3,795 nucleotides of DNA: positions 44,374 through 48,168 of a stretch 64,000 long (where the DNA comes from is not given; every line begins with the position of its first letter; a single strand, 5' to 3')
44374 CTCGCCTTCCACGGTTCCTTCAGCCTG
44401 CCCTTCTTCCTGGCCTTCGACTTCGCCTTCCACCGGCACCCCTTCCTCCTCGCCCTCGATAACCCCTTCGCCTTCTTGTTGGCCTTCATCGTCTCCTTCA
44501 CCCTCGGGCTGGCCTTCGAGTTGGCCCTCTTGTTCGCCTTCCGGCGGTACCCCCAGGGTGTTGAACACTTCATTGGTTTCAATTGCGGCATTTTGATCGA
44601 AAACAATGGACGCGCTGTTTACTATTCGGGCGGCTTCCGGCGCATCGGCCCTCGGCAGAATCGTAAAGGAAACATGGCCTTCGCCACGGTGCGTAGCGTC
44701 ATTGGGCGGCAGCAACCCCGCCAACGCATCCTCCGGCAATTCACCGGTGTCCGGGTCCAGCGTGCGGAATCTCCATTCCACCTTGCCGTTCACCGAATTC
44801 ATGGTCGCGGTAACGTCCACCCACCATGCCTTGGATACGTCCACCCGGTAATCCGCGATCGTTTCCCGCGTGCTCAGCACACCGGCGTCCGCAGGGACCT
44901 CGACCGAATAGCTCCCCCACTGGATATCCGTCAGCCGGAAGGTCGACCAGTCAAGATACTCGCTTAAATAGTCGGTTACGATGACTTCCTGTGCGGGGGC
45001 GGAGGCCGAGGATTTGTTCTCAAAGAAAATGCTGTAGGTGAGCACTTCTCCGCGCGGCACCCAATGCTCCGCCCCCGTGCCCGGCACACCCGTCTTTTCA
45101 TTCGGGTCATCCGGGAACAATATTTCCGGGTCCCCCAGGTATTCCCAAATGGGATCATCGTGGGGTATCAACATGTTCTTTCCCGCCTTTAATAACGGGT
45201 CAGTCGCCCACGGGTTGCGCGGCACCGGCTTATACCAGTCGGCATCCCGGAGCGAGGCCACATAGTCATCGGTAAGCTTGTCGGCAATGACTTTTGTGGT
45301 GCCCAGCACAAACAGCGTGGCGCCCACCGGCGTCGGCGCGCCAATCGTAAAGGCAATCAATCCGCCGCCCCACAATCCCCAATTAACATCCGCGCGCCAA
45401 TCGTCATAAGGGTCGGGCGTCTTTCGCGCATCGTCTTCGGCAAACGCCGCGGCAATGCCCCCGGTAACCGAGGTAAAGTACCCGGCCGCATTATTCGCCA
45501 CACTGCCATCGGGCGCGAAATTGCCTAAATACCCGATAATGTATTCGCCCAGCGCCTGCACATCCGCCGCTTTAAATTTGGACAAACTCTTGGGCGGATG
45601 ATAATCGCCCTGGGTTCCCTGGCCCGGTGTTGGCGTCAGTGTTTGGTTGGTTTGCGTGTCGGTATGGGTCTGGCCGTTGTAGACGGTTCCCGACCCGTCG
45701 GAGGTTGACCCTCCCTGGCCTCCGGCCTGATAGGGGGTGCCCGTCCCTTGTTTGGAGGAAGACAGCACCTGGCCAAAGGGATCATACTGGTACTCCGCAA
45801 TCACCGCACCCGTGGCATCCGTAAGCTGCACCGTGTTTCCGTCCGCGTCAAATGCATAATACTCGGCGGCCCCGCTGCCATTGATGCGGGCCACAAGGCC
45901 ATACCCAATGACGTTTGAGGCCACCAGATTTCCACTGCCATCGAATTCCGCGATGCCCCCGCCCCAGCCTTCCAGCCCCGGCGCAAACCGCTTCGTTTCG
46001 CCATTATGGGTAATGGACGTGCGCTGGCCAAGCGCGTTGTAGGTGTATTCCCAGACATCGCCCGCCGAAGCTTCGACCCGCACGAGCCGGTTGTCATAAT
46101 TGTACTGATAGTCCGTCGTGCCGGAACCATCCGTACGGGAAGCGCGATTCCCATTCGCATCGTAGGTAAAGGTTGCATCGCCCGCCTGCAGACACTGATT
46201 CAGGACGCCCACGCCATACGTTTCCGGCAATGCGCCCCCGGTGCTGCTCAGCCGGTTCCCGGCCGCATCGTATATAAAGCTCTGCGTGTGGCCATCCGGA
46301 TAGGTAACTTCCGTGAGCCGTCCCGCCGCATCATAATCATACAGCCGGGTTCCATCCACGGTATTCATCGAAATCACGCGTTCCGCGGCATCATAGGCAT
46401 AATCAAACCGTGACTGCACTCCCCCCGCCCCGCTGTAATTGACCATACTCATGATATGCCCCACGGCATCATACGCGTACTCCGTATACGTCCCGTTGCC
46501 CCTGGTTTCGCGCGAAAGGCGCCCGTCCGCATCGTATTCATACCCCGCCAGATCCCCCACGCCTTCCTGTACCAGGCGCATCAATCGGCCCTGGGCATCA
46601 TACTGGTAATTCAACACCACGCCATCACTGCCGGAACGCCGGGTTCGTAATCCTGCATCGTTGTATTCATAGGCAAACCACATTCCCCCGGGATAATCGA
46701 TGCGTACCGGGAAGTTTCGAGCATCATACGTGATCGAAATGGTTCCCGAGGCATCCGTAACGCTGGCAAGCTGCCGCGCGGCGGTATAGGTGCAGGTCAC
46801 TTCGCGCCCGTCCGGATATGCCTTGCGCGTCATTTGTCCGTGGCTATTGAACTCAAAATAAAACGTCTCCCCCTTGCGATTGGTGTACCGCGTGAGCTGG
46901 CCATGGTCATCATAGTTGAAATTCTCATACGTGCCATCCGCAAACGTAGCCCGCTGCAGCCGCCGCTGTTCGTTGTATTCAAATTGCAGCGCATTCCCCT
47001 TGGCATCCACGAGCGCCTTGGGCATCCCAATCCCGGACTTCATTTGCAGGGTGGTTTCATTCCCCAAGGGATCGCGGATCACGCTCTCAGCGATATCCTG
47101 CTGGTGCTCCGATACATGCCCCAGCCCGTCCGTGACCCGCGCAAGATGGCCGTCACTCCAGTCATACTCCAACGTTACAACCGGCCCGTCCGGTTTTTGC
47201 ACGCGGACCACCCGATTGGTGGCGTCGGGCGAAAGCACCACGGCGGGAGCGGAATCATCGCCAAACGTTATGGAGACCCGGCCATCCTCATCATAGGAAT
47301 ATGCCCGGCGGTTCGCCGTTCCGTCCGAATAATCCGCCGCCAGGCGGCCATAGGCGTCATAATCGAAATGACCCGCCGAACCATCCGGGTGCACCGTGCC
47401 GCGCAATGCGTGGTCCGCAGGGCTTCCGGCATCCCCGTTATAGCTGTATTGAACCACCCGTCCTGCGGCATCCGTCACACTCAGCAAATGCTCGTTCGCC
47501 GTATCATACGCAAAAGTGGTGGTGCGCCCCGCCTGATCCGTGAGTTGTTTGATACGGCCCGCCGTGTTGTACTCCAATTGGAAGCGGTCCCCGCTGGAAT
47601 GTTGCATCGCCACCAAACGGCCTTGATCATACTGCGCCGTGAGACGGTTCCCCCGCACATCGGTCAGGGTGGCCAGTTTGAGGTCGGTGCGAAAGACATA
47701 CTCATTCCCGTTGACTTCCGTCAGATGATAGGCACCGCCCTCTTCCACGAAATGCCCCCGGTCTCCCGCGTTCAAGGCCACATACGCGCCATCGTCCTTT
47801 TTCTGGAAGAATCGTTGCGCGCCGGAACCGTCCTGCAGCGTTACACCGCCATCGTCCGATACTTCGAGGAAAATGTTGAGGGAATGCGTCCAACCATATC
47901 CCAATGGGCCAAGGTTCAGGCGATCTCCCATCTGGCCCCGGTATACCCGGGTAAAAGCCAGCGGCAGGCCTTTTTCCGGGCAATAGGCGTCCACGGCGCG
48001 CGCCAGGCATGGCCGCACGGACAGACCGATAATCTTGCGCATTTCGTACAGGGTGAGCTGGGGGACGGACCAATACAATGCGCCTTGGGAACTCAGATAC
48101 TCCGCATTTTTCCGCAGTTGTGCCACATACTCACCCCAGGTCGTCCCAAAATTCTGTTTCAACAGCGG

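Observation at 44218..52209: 2663-aa fusion of a long beta-propeller array with an RHS/YD-repeat shell, ending in a spacer and membrane-anchor-like tail rather than a recognisable toxin tip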

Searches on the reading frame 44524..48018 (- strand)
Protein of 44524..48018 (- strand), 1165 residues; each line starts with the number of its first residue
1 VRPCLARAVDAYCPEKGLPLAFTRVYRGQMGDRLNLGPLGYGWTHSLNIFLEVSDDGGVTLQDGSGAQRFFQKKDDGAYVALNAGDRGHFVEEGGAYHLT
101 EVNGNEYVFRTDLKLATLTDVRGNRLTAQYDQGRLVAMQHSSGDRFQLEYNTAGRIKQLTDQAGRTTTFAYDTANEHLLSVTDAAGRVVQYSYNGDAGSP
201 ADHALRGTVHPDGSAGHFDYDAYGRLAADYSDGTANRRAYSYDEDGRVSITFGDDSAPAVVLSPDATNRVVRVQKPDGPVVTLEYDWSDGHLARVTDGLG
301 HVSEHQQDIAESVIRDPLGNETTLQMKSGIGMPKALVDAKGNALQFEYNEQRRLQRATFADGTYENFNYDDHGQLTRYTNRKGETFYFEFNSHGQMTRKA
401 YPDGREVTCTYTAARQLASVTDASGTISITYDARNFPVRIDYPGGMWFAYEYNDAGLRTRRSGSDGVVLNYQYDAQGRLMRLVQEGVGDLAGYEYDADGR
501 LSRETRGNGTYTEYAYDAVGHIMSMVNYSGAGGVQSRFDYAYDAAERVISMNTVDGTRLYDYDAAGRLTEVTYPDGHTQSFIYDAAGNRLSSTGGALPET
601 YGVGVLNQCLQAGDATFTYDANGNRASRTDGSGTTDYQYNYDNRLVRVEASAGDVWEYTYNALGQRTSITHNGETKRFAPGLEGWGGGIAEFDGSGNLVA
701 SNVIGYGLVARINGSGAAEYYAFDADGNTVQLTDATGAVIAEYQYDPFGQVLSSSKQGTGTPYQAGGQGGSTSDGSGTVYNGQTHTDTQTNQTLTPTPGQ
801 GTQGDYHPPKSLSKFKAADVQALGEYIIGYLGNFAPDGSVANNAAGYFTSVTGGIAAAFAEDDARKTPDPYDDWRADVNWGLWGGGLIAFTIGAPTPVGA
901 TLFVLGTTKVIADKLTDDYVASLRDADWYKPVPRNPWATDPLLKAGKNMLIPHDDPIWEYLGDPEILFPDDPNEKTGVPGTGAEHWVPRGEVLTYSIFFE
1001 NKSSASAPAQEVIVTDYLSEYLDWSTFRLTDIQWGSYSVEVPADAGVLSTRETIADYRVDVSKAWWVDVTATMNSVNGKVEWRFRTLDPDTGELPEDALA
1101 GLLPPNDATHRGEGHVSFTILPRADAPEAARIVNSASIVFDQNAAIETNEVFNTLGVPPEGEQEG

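Call 27: find_homologous_proteins(query=window:45060-48009:-, max_evalue=0.00001)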
Query window:45060-48009:- (983 aa): 2551 proteins with E <= 0.00001 among 8000 candidates; the best 120 are listed.
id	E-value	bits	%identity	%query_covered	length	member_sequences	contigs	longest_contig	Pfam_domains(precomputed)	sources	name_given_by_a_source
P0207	1.3e-146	509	37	79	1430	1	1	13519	PF05593.20,PF24595.2,PF25023.2,PF20148.5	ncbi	-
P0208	1.6e-136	475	39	72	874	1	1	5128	PF05593.20,PF25023.2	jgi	jgi:RHS repeat-associated protein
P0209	1.0e-133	466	38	79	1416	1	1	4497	PF05593.20,PF25023.2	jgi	jgi:RHS repeat-associated protein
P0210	6.9e-132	460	37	79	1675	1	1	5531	PF05593.20,PF18998.7,PF24595.2,PF25023.2,PF00353.26,PF20148.5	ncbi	-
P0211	4.7e-129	450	36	78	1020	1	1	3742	PF05593.20,PF25023.2,PF20148.5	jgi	jgi:RHS repeat-associated protein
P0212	4.8e-129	450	38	76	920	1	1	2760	PF05593.20,PF25023.2,PF20148.5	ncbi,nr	ncbi:MAG: RHS repeat protein, partial [Planctomycetaceae bacterium]|nr:RHS repeat protein [Planctomy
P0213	5.8e-127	444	37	78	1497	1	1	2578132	PF17963.8,PF17892.8,PF05593.20,PF17803.8,PF25023.2,PF20148.5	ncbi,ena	-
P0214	2.8e-122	428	35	79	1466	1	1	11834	PF05593.20,PF24595.2,PF25023.2,PF20148.5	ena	-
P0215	7.0e-122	427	36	80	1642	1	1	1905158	PF05593.20,PF24595.2,PF25023.2,PF20148.5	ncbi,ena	-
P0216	2.6e-119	418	34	78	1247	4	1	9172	PF05593.20,PF25023.2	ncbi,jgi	-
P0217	2.9e-117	411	36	79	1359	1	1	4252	PF04151.22,PF05593.20,PF25023.2,PF20148.5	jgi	jgi:RHS repeat-associated protein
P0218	4.0e-117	411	35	76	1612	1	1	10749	PF05593.20,PF24595.2,PF25023.2,PF20148.5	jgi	jgi:RHS repeat-associated protein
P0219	5.0e-113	397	33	78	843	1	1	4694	PF05593.20,PF25023.2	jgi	jgi:YD repeat-containing protein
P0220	6.0e-111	391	39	67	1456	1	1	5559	PF05593.20,PF24595.2,PF25023.2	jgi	jgi:RHS repeat-associated protein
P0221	1.5e-109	386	34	79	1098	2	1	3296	PF05593.20,PF24595.2,PF25023.2,PF20148.5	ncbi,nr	ncbi:MAG: RHS repeat protein, partial [Chloroflexia bacterium]|nr:RHS repeat protein [Chloroflexia b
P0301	4.9e-76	275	34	56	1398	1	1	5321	PF05593.20,PF00028.24,PF24595.2,PF25023.2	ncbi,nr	ncbi:MAG: repeat protein, partial [Planctomycetaceae bacterium]|nr:repeat protein [Planctomycetaceae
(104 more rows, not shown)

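Call 55: predict_structure(alignment_id=A2)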
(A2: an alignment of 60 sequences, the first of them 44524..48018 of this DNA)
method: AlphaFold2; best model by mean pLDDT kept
length: 1165 residues; sequences in the alignment: 60
mean_pLDDT: 81.2   pTM: 0.69
mean pLDDT of the five models: 81.2, 80.5, 79.5, 78.9, 77.4
residues with pLDDT >= 90: 666; 70-90: 282; 50-70: 39; < 50: 178
segments of 3 or more residues with pLDDT < 50: 798-970, 1161-1165
pLDDT, mean of each block of 10 residues (from residue 1): 79 82 89 92 94 94 87 87 74 93 87 95 91 96 95 98 95 97 94 89 94 90 92 80 91 81 81 84 73 85 83 88 82 86 91 89 93 89 95 90 97 90 96 91 94 90 95 89 95 90 97 90 95 96 91 95 92 94 91 82 91 94 95 96 95 94 93 94 76 93 92 92 92 95 87 67 90 90 84 68 29 24 26 27 26 31 35 31 24 24 28 36 38 32 32 36 34 84 84 96 90 97 97 94 93 95 97 95 98 95 89 95 94 95 91 84 35
secondary structure, 60 per line:
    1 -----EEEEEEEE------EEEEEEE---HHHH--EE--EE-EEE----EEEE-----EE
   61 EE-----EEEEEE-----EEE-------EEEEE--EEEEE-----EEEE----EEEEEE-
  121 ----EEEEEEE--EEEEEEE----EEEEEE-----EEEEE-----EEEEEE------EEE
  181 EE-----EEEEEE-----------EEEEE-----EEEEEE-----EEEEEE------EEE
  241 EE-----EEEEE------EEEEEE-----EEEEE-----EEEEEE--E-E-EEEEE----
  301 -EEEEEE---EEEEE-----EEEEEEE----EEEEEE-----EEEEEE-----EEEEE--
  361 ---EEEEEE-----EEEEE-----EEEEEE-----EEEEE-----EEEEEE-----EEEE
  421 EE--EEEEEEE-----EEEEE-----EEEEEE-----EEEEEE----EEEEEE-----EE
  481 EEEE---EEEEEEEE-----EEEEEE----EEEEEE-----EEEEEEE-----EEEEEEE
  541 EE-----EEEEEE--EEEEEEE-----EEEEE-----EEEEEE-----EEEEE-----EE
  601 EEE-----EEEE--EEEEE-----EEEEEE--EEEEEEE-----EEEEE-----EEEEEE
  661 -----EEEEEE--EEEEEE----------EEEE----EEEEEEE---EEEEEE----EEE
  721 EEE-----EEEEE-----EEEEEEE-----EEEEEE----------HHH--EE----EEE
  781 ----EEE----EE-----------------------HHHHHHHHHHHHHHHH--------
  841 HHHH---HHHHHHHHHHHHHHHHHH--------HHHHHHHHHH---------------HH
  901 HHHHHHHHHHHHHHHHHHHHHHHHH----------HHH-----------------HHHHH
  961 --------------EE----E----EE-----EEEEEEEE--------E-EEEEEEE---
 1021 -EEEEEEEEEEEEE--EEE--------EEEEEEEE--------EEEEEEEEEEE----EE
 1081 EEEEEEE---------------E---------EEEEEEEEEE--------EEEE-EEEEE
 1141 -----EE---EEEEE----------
elements in order (helices of 4 or more, strands of 3 or more residues): E6-13 E20-26 H30-33 E43-45 E50-53 E59-62 E68-73 E79-81 E89-93 E96-100 E106-109 E114-119 E125-131 E134-140 E145-150 E156-160 E166-171 E178-182 E188-193 E205-209 E215-220 E226-231 E238-242 E248-252 E259-264 E270-274 E280-285 E292-296 E302-307 E311-315 E321-327 E332-337 E343-348 E354-358 E364-369 E375-379 E385-390 E396-400 E406-411 E417-422 E425-431 E437-441 E447-452 E458-463 E468-473 E479-484 E488-495 E501-506 E511-516 E522-528 E534-542 E548-553 E556-562 E568-572 E578-583 E589-593 E599-603 E609-612 E615-619 E625-630 E633-639 E645-649 E655-660 E666-671 E674-679 E690-693 E698-704 E708-713 E718-723 E729-733 E739-745 E751-756 E778-780 E785-787 H817-832 H841-844 H848-865 H874-883 H899-925 H956-960 E993-1000 E1011-1017 E1022-1034 E1037-1039 E1048-1055 E1064-1074 E1079-1087 E1113-1122 E1131-1134 E1136-1140 E1151-1155

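Call 58: fold_search(model_id=the predicted structure, library=pdb)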
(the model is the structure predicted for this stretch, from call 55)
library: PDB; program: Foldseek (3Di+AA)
matches with E <= 10: 1406; with E <= 0.001: 79
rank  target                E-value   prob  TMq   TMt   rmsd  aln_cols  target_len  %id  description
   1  8qjc                  9.5e-48  1.00  0.35  0.39  16.7      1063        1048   18  T6SS-linked Rhs repeat protein - Salmonella bongori Rhs-core domain with toxin domain (released 2024-09-25)
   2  8qjd_B                8.4e-47  1.00  0.34  0.38  16.7      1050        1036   18  T6SS-linked Rhs repeat protein - Salmonella bongori Rhs-core domain (released 2024-09-25)
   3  8qjb_A                1.4e-46  1.00  0.32  0.36  16.9      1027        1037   18  T6SS-linked Rhs repeat protein - Salmonella bongori Rhs-core domain extended N-terminus (released 2024-09-25)
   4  7q97_A                6.4e-46  1.00  0.38  0.42  21.3      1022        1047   19  Structure of the bacterial type VI secretion system effector RhsA. (released 2021-12-22)
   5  8qja_D                3.8e-45  1.00  0.20  0.22  23.9      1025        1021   17  T6SS-linked Rhs repeat protein - Advenella mimigardefordensis VgrG-Rhs core (released 2024-09-25)
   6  8qja_B                1.5e-44  1.00  0.27  0.31  24.1      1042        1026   18  T6SS-linked Rhs repeat protein - Advenella mimigardefordensis VgrG-Rhs core (released 2024-09-25)
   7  8qja_C                2.4e-44  1.00  0.36  0.40  17.6      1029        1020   18  T6SS-linked Rhs repeat protein - Advenella mimigardefordensis VgrG-Rhs core (released 2024-09-25)
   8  8qja_A                3.5e-44  1.00  0.26  0.29  20.5      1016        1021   17  T6SS-linked Rhs repeat protein - Advenella mimigardefordensis VgrG-Rhs core (released 2024-09-25)
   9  8cp6_B                6.1e-43  1.00  0.39  0.42  10.9       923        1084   19  Type six secretion system exported effector 5 (Tse5) (released 2023-12-06)
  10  8uxt                  9.8e-43  1.00  0.33  0.28  18.6      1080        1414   14  Acinetobacter baumannii Tse15 Rhs effector, toxin cleavage mutant (D1369N, D1391N) (released 2024-10-09)
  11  8uy4_A                6.5e-42  1.00  0.32  0.27  26.0      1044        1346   16  Acinetobacter baumannii Tse15 Rhs effector (released 2024-10-09)
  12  7pq5                  3.7e-41  1.00  0.27  0.30  25.2      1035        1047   18  Photorhabdus laumondii T6SS-associated Rhs protein carrying the Tre23 toxin domain (released 2021-12-01)
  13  8h8a_A                2.2e-40  1.00  0.35  0.41  15.6       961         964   17  Type VI secretion system effector RhsP in its post-autoproteolysis and monomeric form (released 2023-01-18)
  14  9ifo_A                6.7e-40  1.00  0.30  0.26  17.5       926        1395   20  Structure of Teneurin-Like Protein (TLP) (released 2026-03-11)
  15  8h8b                  3.5e-39  1.00  0.34  0.38  19.9       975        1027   16  Type VI secretion system effector RhsP in its pre-autoproteolysis and monomeric form (released 2023-01-18)
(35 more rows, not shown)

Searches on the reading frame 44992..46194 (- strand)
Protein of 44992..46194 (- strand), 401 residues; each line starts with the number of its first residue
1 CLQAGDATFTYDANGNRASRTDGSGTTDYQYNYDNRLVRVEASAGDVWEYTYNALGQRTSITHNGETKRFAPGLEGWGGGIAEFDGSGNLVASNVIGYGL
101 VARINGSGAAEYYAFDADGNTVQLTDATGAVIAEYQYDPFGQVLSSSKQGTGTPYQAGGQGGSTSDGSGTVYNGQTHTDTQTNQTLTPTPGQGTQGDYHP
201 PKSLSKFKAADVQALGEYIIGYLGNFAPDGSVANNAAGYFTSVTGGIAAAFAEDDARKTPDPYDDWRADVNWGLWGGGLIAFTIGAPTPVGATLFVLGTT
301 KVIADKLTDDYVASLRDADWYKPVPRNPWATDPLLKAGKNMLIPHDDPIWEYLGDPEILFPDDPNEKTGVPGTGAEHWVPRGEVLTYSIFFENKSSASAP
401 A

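Call 25: search_protein_families(library=ncbifam, proteins=[window:44992-46194:-], max_evalue=1)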
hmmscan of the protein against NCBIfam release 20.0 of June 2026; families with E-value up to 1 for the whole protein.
seq(401 aa): 2 families
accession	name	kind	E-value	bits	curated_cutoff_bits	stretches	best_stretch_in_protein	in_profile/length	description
TIGR01643.1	YD_repeat_2x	repeat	3.1e-12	46.4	15.8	3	31-69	1-40/42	YD repeat-containing protein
NF041261.1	RHS_core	equivalog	0.06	11.1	2000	1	10-151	432-576/1261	RHS element core protein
